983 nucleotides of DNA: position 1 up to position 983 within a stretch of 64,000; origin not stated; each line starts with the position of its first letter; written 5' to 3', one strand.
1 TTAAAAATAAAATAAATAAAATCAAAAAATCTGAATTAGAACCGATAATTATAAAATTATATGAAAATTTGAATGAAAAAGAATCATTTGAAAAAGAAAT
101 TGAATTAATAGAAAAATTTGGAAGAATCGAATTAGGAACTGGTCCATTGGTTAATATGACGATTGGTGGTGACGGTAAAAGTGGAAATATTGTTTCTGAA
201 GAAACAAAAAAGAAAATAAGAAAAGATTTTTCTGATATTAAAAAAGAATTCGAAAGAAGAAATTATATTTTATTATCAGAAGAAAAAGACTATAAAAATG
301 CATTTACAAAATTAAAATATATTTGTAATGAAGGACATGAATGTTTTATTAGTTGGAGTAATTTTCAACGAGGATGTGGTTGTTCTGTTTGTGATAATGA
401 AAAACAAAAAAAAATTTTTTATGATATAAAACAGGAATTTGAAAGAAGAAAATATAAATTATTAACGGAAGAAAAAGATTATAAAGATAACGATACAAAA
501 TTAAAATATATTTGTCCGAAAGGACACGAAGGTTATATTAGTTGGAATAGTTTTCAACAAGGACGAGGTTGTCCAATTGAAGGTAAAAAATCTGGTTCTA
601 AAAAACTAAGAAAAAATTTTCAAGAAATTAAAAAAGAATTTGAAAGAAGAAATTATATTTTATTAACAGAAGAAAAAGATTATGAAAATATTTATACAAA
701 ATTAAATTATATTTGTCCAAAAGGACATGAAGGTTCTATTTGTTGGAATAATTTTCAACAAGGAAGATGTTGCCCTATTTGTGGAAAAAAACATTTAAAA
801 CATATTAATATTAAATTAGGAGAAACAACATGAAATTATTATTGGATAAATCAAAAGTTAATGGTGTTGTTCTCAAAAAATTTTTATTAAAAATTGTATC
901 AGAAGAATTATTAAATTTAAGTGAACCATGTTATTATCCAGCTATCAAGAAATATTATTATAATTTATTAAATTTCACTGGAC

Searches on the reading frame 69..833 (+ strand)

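Call 54: search_protein_families(library=pfam, alignment_id=A2, max_evalue=0.01)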
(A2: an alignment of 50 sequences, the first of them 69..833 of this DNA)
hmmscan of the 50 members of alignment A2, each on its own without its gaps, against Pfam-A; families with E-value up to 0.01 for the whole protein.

A. member 1, window:69-833:+ (254 aa): 1 family
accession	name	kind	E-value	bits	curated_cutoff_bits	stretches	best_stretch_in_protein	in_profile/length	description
PF21817.3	CapR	-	1.9e-11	44.4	24.2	3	122-169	8-64/67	CapR homology domain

B. families by the number of members that match (of 50 scanned): 12 families
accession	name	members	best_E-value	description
PF17338.8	GP88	1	6.5e-26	Gene product 88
PF21817.3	CapR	1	1.9e-11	CapR homology domain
PF07463.16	NUMOD4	1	4.5e-11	NUMOD4 motif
PF13392.12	HNH_3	1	2.3e-05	HNH endonuclease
PF17327.7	AHL_synthase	1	0.00034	Acyl homoserine lactone synthase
PF01661.27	Macro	1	0.00068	Macro domain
PF20529.3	DUF6744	1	0.0017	Family of unknown function (DUF6744)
PF05377.16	FlaC_arch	1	0.0019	Flagella accessory protein C (FlaC)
PF03604.18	Zn_ribbon_RPAB4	1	0.0021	DNA directed RNA polymerase, 7 kDa subunit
PF23872.1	DUF7227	1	0.0037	Domain of unknown function (DUF7227)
PF00261.25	Tropomyosin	1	0.004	Tropomyosin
PF22638.1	FlgK_D1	1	0.0061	Flagellar hook-associated protein FlgK helical domain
